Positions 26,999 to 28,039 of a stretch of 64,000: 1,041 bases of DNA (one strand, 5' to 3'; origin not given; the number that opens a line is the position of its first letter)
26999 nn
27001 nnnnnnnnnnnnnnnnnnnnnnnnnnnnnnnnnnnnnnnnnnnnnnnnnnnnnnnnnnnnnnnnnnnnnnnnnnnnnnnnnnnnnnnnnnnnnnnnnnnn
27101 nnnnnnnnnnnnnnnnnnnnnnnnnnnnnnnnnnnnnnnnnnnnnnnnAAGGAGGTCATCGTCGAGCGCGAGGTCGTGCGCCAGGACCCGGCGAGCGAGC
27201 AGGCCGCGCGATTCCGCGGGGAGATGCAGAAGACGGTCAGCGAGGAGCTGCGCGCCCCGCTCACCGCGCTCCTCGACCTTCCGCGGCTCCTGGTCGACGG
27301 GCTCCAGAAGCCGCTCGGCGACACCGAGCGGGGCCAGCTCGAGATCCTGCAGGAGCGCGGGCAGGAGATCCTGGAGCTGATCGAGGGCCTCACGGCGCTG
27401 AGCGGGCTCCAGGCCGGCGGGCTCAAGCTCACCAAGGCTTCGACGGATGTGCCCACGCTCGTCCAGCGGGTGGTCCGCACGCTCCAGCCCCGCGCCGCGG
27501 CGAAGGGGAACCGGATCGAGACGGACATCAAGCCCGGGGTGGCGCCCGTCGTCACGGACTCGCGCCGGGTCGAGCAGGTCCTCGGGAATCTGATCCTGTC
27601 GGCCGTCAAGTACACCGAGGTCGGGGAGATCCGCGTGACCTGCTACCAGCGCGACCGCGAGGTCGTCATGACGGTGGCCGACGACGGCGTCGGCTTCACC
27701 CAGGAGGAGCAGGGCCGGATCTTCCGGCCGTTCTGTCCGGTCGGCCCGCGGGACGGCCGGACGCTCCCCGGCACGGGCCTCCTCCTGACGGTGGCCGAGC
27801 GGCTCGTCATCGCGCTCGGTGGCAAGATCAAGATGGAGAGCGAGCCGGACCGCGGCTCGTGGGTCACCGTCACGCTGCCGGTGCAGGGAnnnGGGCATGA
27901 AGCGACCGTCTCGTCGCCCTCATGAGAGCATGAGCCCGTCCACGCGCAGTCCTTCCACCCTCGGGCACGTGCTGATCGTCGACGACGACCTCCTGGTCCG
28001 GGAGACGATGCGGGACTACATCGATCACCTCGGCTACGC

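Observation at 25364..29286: Histidine-kinase-like sensor with Glu in place of the phospho-acceptor His, encoded with an HD-GYP response regulator and a HIT protein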

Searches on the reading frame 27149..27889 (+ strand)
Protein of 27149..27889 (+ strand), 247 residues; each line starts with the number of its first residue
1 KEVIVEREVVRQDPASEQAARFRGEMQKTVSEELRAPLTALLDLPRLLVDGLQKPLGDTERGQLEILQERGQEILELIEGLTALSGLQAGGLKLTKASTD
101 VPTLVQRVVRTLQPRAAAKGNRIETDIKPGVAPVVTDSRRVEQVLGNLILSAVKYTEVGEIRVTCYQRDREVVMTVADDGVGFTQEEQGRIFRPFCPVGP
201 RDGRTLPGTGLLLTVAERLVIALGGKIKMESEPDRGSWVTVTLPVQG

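Call 11: search_solved_structures(query=window:27164-27889:+, show_alignments=4, max_evalue=0.00001)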
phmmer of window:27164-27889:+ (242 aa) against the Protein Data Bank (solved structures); distinct sequences matched with E-value up to 0.00001: 42.
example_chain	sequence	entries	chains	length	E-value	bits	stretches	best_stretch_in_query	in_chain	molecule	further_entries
6qrj_A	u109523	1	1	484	2.7e-23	86.3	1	21-232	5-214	Hybrid kinase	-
7z8n_A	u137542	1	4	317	3.6e-23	85.9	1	12-239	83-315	Histidine kinase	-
8u4x_A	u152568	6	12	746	8.5e-21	78.1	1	2-240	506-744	histidine kinase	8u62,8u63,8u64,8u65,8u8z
6azr_A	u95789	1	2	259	1.6e-20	77.2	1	15-239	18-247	Sensor histidine kinase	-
2c2a_A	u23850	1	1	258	5.8e-20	75.4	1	15-239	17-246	SENSOR HISTIDINE KINASE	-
3dge_A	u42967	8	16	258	5.8e-20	75.4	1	15-239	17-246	Sensor protein | Histidine kinase | Sensor histidine kinase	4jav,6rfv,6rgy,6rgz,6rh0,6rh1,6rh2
5uht_A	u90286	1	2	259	5.9e-20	75.4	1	15-239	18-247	Sensor histidine kinase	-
6rh7_A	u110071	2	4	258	8e-20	74.9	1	15-239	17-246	Sensor histidine kinase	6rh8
4jas_A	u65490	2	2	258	8.2e-20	74.9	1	15-239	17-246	Histidine kinase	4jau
7cch_A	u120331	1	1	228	1.6e-19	74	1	24-230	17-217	AdeS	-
5c93_A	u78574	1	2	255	5.4e-19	72.2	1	18-240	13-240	Histidine kinase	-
4u7n_A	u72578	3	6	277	6.6e-19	71.9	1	18-240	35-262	Histidine protein kinase sensor protein | Histidine kinase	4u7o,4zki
7p8e_A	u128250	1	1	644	4.7e-18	69.1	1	13-163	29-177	Receiver domain of histidine kinase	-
6paj_A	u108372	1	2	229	9.2e-18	68.2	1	23-239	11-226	Sensor protein SrrB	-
6dk7_A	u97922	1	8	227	7.5e-15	58.7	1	23-240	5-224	RetS (Regulator of Exopolysaccharide and Type III Secretion)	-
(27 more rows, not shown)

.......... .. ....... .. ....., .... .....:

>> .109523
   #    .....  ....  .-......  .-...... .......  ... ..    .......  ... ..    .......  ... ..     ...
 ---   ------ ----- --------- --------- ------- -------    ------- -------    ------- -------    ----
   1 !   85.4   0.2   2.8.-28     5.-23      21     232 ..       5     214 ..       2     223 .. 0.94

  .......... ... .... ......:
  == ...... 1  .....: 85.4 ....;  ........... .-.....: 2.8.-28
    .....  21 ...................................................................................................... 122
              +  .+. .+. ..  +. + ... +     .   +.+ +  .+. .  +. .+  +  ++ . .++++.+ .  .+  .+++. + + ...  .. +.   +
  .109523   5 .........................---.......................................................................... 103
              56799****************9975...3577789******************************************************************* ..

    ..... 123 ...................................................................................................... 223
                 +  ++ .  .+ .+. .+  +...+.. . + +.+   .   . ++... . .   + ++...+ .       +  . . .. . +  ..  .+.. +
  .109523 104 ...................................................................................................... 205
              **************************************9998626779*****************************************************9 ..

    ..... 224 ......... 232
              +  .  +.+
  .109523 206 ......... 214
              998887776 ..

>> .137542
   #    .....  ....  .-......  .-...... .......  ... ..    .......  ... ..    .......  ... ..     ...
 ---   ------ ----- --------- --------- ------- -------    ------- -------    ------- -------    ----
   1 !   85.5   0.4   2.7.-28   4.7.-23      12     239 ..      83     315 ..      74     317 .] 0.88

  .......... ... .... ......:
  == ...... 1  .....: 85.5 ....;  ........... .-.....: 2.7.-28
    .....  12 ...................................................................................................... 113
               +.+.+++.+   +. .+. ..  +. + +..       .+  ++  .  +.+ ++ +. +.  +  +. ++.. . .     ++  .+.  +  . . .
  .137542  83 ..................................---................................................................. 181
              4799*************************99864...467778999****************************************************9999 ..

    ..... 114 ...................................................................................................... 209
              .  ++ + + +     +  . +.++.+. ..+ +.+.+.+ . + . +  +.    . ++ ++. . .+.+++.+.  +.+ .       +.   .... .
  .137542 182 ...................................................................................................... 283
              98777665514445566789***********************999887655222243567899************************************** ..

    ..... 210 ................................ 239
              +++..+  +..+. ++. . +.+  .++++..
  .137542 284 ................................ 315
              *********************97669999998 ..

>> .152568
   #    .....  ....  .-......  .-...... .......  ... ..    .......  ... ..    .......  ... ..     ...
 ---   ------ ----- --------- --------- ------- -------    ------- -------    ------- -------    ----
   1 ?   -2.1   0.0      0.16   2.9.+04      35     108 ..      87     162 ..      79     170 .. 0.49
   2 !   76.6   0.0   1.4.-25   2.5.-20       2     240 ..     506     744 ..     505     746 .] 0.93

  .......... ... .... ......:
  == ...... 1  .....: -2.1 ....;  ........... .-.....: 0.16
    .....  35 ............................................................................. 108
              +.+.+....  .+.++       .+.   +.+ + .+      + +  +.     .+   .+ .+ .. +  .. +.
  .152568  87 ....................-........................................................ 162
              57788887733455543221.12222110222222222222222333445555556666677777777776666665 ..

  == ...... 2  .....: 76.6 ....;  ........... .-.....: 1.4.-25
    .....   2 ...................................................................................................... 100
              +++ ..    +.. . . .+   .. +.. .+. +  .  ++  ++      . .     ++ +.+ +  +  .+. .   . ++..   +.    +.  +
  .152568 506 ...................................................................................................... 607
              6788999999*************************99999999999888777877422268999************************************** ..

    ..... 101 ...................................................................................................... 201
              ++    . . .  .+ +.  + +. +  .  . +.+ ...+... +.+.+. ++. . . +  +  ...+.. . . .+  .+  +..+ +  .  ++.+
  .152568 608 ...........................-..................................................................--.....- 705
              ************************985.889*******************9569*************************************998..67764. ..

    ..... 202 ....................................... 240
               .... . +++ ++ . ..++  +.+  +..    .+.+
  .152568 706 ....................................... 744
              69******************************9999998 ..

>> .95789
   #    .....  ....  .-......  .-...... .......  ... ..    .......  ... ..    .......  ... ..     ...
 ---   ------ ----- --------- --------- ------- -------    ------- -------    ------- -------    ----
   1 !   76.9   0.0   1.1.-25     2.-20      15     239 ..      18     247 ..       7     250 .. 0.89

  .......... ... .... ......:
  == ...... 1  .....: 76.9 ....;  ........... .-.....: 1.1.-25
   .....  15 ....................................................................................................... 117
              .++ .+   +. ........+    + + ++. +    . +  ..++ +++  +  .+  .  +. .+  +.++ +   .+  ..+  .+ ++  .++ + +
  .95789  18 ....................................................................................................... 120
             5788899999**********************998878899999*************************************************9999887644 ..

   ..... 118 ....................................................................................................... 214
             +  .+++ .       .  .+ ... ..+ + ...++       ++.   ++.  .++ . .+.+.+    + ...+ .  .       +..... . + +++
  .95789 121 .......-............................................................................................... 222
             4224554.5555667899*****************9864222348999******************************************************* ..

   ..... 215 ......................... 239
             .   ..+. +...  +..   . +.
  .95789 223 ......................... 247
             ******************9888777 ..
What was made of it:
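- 27599..27601 (+): TCG = Ser746 replacing the Mg2+-chelating N-box Asn. PDB alignments (call 11).
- Checked: phmmer against PDB chains aligns E627 with the phospho-His of HK853, ShkA and others, with the flanking S, E, L, R, P, L identical (call 11).
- Position: E627 aligns to the phospho-His in PDB kinases (call 11).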

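Call 33: search_protein_representatives(protein=window:27149-27889:+)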
Query: 247 residues. Proteins with E-value up to 0.001 (for the whole library): 973518; up to 1e-10: 495683; up to 1e-30: 2336. The best 150 are listed.
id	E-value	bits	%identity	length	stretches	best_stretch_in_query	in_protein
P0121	2.5e-95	335.2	66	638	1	1-244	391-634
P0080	5.5e-93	327.5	67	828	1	1-245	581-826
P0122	1.5e-92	326.0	65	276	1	10-246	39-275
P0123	1.3e-89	316.4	88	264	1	11-183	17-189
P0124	6.5e-77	274.9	30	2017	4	26-244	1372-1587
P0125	9.5e-75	267.8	91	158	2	26-149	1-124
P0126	3.7e-69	249.5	93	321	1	1-136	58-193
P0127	2.4e-64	233.7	36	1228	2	4-244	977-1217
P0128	2.2e-58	214.2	31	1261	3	24-246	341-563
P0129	2.8e-56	207.4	32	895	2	12-245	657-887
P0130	1.1e-55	205.4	36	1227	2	16-247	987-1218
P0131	3.4e-54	200.5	35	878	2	19-245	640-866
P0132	1.6e-53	198.3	34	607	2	6-245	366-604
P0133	1.6e-53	198.3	87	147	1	135-239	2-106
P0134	2.5e-53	197.7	30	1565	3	21-244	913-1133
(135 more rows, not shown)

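Call 47: predict_structure(alignment_id=A2)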
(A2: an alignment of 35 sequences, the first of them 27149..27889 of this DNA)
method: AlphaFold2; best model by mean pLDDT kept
length: 247 residues; sequences in the alignment: 35
mean_pLDDT: 84.8   pTM: 0.80
mean pLDDT of the five models: 84.8, 83.5, 82.8, 82.1, 81.2
residues with pLDDT >= 90: 130; 70-90: 76; 50-70: 32; < 50: 9
segments of 3 or more residues with pLDDT < 50: 1-9
pLDDT, mean of each block of 10 residues (from residue 1): 44 64 69 71 68 74 79 82 82 91 98 93 97 95 97 93 97 97 93 86 78 95 96 95 87
secondary structure, 60 per line:
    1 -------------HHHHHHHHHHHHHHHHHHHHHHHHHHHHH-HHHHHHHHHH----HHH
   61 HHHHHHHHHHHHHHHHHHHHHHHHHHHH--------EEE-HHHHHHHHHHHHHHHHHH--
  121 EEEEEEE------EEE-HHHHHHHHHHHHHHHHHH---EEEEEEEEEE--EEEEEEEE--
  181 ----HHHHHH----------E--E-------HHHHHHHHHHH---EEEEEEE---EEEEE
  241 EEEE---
elements in order: H14-42 H44-53 H58-88 E97-99 H101-118 E121-127 E134-136 H138-155 E159-168 E171-178 H185-190 H212-222 E226-232 E236-244
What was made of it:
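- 27140..27190 (+): Conserved Pro-flanked segment P593-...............-P609 between the Q/E/A-rich coiled coil and DHp helix 1. It interrupts the usual continuous signalling helix. Non-helical with low pLDDT (44-64) in the AF2 model (call 47).
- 27188..27433 (+): DHp (HisKA-type) domain, aa about 609-690. The H-box region 622-646 is the most conserved stretch of the protein. Helical hairpin in AF2 (call 47).
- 27557..27886 (+): CA (HATPase_c) domain, aa 732-841, with G1 and F boxes intact. AF2 pLDDT above 90 over most of the domain (call 47).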

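Call 50: fold_search(model_id=the predicted structure, library=pdb)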
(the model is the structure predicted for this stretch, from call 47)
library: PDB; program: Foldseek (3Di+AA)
matches with E <= 10: 950; with E <= 0.001: 363
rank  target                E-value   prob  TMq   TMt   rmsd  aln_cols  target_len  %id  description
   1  6rh0_B                7.8e-21  1.00  0.78  0.82   3.6       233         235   27  Revisiting pH-gated conformational switch. Complex HK853-RR468 pH 5.5 (released 2020-02-19)
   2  5uht_A                2.5e-20  1.00  0.80  0.83   3.2       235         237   27  Structure of the Thermotoga maritima HK853-BeF3-RR468 complex at pH 5.0 (released 2017-12-27)
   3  6rgz_A                4.7e-20  1.00  0.78  0.81   3.7       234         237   27  Revisiting pH-gated conformational switch. Complex HK853-RR468 pH 6.5 (released 2020-02-19)
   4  4q20_A                5.0e-20  1.00  0.80  0.85   3.2       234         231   26  Crystal structure of a C-terminal part of tyrosine kinase (DivL) from Caulobacter crescentus CB15 at 2.50 A resolution (released 2014-04-23)
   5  6rh8_A                6.0e-20  1.00  0.77  0.80   3.6       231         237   27  Revisiting pH-gated conformational switch. Complex HK853 mutant H260A -RR468 mutant D53A pH 5.3 (released 2020-02-19)
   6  6rh7_A                6.4e-20  1.00  0.78  0.80   3.8       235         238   27  Revisiting pH-gated conformational switch. Complex HK853 mutant H260A -RR468 mutant D53A pH 7.5 (released 2020-02-19)
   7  6rgy_B                6.7e-20  1.00  0.78  0.81   3.5       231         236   28  Revisiting pH-gated conformational switch. Complex HK853-RR468 pH 7.5 (released 2020-02-19)
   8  3dge_A                9.0e-20  1.00  0.78  0.81   3.6       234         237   27  Structure of a histidine kinase-response regulator complex reveals insights into Two-component signaling and a novel c (released 2009-07-07)
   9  4jav_A                1.0e-19  1.00  0.64  0.64   8.1       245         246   26  Structural basis of a rationally rewired protein-protein interface (HK853wt and RR468mutant V13P, L14I, I17M and N21V) (released 2013-09-04)
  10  6rh0_A                1.2e-19  1.00  0.78  0.82   3.5       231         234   28  Revisiting pH-gated conformational switch. Complex HK853-RR468 pH 5.5 (released 2020-02-19)
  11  6rh7_B                3.6e-19  1.00  0.78  0.81   3.7       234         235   27  Revisiting pH-gated conformational switch. Complex HK853 mutant H260A -RR468 mutant D53A pH 7.5 (released 2020-02-19)
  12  6azr_A                5.8e-19  1.00  0.79  0.83   3.3       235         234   27  Crystal structure of the T264A HK853cp-BeF3-RR468 complex (released 2017-12-27)
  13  6rfv_B                6.2e-19  1.00  0.77  0.82   3.5       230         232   28  Revisiting pH-gated conformational switch. Complex HK853-RR468 pH 7 (released 2020-02-19)
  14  6rgy_A                7.3e-19  1.00  0.77  0.80   4.3       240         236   26  Revisiting pH-gated conformational switch. Complex HK853-RR468 pH 7.5 (released 2020-02-19)
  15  4u7o_A                1.0e-18  1.00  0.71  0.74   4.3       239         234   25  Active histidine kinase bound with ATP (released 2015-09-02)
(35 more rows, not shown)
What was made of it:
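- On HisKA-type sensor histidine kinase (EC 2.7.13.3): AF2 and Foldseek confirm the fold (calls 47, 50).
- On DivL orthologue: About 26% identity to 4Q20 (call 50).
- Closest known: DivL of Caulobacter crescentus. Same: The AF2 model superposes on 4Q20 at TM 0.80 (call 50).
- Closest known: RetS of Pseudomonas aeruginosa. Same: It appears among the sequence and fold matches (calls 11, 50).
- AF2 gives a confident DHp-CA fold (pLDDT 84.8) that best matches HK853 in its RR468 complexes and DivL (TM 0.78-0.80) (calls 47, 50). RetS kinase-region structures are among the sequence and fold matches (calls 11, 50).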

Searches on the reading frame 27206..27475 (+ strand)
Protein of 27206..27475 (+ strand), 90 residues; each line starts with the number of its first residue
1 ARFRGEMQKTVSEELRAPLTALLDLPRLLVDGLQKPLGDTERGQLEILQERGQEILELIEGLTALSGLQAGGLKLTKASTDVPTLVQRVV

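Call 53: search_protein_families(library=pfam, proteins=[window:27206-27475:+], max_evalue=1)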
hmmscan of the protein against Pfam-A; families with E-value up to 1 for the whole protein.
seq(90 aa): 2 families
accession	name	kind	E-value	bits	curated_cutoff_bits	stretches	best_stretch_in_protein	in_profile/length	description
PF00512.31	HisKA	-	4.4e-06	27.1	26.9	1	4-71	2-66/66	His Kinase A (phospho-acceptor) domain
PF11427.14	HTH_Tnp_Tc3_1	-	0.13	12.6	21.1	1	37-58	5-26/50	Tc3 transposase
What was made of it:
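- On HisKA-type sensor histidine kinase (EC 2.7.13.3): The isolated segment scores 27.1 bits against a gathering score of 26.9, over profile positions 2-66 of 66 (call 53).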
